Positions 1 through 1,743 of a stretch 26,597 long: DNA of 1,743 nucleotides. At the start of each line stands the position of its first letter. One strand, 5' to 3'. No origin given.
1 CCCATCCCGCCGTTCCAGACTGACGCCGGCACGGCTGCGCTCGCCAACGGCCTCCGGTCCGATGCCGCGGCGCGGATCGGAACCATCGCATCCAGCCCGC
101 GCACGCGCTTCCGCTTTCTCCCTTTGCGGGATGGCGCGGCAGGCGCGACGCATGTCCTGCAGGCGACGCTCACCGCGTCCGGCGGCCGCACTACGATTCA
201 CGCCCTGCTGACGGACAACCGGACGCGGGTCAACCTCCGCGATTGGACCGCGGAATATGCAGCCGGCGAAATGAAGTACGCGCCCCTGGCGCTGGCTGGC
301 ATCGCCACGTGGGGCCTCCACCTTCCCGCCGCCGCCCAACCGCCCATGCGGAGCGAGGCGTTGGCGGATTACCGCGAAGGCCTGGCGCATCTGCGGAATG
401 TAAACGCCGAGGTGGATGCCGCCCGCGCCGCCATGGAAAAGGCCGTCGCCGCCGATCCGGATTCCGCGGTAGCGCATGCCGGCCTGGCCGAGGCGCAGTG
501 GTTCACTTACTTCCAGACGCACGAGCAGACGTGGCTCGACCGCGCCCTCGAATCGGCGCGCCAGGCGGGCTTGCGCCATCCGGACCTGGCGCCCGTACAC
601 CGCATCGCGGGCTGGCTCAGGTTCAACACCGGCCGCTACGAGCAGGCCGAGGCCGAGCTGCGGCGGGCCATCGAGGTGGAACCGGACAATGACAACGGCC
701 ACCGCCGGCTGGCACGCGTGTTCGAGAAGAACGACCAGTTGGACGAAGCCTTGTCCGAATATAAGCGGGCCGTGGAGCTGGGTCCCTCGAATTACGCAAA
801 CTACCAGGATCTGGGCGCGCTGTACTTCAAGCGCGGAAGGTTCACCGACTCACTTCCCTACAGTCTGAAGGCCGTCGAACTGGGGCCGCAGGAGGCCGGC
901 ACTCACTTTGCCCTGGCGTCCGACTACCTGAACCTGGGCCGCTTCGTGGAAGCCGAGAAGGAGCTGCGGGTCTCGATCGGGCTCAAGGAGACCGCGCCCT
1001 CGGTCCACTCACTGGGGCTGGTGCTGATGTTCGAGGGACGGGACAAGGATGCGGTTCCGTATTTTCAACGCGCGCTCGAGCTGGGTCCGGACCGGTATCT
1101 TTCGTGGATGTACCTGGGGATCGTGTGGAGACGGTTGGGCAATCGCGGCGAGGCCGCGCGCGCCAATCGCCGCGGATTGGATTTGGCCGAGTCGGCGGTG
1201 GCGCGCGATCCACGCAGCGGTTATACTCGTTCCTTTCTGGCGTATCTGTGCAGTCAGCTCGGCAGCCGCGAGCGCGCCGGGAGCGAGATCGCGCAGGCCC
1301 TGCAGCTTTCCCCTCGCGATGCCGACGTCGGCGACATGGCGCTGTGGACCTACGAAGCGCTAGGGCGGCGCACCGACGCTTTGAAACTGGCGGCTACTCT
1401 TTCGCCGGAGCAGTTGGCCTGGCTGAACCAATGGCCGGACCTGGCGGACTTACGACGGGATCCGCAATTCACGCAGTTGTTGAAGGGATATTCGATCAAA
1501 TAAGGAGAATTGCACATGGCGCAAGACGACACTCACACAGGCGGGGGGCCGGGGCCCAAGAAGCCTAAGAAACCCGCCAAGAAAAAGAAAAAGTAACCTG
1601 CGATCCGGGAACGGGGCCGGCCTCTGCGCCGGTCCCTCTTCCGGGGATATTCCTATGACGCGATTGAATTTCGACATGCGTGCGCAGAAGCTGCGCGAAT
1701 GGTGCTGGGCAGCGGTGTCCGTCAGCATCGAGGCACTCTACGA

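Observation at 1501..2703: SD-driven lysine-rich micropeptide + stand-alone C39-like peptidase + ATGA-coupled unknown protein: candidate peptide-processing or leader-peptide module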

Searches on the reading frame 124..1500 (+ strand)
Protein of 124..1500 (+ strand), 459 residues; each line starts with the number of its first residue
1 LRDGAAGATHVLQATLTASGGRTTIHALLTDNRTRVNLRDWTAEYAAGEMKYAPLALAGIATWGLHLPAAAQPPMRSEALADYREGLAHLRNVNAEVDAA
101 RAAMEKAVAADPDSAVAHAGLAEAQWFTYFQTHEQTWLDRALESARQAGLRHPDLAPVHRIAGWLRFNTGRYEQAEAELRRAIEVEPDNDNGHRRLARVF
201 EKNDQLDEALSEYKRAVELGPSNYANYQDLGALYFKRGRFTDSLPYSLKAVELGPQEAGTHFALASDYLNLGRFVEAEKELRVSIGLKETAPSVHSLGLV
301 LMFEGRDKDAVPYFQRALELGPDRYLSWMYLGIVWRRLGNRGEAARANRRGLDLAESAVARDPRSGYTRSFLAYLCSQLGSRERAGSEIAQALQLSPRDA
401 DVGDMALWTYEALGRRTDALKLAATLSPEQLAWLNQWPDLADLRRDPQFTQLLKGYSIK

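Call 3: search_protein_families(library=pfam, proteins=[window:124-1500:+], max_evalue=1)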
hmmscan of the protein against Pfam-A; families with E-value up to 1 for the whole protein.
window:124-1500:+ (459 aa): 29 families (the best 25 are shown)
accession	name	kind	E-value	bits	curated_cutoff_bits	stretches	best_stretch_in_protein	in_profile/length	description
PF07719.23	TPR_2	-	1.4e-28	97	27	4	158-189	3-34/34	Tetratricopeptide repeat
PF13181.12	TPR_8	-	5e-22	76.6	25.7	3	163-189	8-34/34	Tetratricopeptide repeat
PF13428.12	TPR_14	-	1.7e-21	74.9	23.5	4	160-198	5-43/44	Tetratricopeptide repeat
PF00515.34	TPR_1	-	2.4e-20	71.9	27.8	3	297-323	7-33/34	Tetratricopeptide repeat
PF14559.12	TPR_19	-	3e-20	72.7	25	6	170-232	5-66/68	Tetratricopeptide repeat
PF13432.12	TPR_16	-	8.8e-20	71.3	32.7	3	163-223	4-64/65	Tetratricopeptide repeat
PF13431.12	TPR_17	-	1.4e-19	69.1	24.4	2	180-210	3-33/34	Tetratricopeptide repeat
PF13424.12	TPR_12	-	1.2e-17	64.2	30.1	3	136-184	24-73/77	Tetratricopeptide repeat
PF13414.12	TPR_11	-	1e-16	60.8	26.8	3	167-203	5-41/42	TPR repeat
PF23914.1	TPR_CcmH_CycH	-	6.6e-11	42.7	42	3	179-225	39-85/158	Cytochrome c-type biogenesis protein H TPR domain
PF13176.12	TPR_7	-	4.3e-10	39.3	27.9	1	295-323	3-31/36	Tetratricopeptide repeat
PF13371.12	TPR_9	-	4e-08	33.6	35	2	139-191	12-62/73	Tetratricopeptide repeat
PF13174.12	TPR_6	-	1.1e-06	29.3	26.3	0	162-188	6-32/33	Tetratricopeptide repeat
PF13374.12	TPR_10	-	2.1e-06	28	27.5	1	228-253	6-31/42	Tetratricopeptide repeat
PF24885.1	TPR_NPHP3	-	3.3e-05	23.8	100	0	143-224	86-175/239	Nephrocystin-3 TPR domain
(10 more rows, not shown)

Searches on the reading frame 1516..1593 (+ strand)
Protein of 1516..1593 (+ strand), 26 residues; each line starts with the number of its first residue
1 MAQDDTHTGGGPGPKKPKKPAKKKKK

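Call 90: list_cluster_members(proteins=[window:1516-1593:+, L002:1183-1272:+, L084:2201-2374:+, L083:3727-3900:+, L044:3777-3935:+, L105:3782-3934:+, L092:3602-3955:+, L021:3386-3808:+, L137:3819-3974:+, L005:3684-3938:+])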
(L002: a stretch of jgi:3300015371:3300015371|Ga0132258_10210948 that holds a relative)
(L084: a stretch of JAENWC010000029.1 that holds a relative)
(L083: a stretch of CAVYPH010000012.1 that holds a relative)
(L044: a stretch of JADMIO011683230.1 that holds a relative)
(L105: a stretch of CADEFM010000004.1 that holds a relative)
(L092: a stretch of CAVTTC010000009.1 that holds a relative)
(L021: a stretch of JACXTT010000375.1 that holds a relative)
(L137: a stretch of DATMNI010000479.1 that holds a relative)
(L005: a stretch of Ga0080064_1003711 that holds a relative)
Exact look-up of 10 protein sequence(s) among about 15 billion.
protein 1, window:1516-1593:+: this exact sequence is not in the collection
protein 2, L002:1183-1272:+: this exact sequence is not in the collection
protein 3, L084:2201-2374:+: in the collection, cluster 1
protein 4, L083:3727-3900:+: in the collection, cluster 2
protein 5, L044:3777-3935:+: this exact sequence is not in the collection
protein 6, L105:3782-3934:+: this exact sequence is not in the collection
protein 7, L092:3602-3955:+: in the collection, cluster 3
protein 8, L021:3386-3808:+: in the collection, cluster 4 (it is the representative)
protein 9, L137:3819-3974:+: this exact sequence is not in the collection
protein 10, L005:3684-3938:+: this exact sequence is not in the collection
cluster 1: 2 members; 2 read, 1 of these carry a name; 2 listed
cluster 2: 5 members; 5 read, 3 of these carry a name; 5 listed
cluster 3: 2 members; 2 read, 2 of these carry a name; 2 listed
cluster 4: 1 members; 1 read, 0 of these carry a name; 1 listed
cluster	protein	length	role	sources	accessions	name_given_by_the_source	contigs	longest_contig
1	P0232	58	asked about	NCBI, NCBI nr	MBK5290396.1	MAG: hypothetical protein JJE04_01715 [Acidobacteriia bacterium] | hypothetical protein [Terriglobia bacterium]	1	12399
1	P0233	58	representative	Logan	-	-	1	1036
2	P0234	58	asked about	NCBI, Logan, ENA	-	-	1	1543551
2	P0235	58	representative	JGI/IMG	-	hypothetical protein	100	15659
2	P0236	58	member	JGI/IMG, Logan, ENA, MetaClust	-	\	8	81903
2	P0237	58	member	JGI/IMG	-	hypothetical protein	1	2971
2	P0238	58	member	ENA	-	-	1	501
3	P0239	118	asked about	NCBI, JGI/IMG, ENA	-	hypothetical protein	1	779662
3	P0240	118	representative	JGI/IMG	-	hypothetical protein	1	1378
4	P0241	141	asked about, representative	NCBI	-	-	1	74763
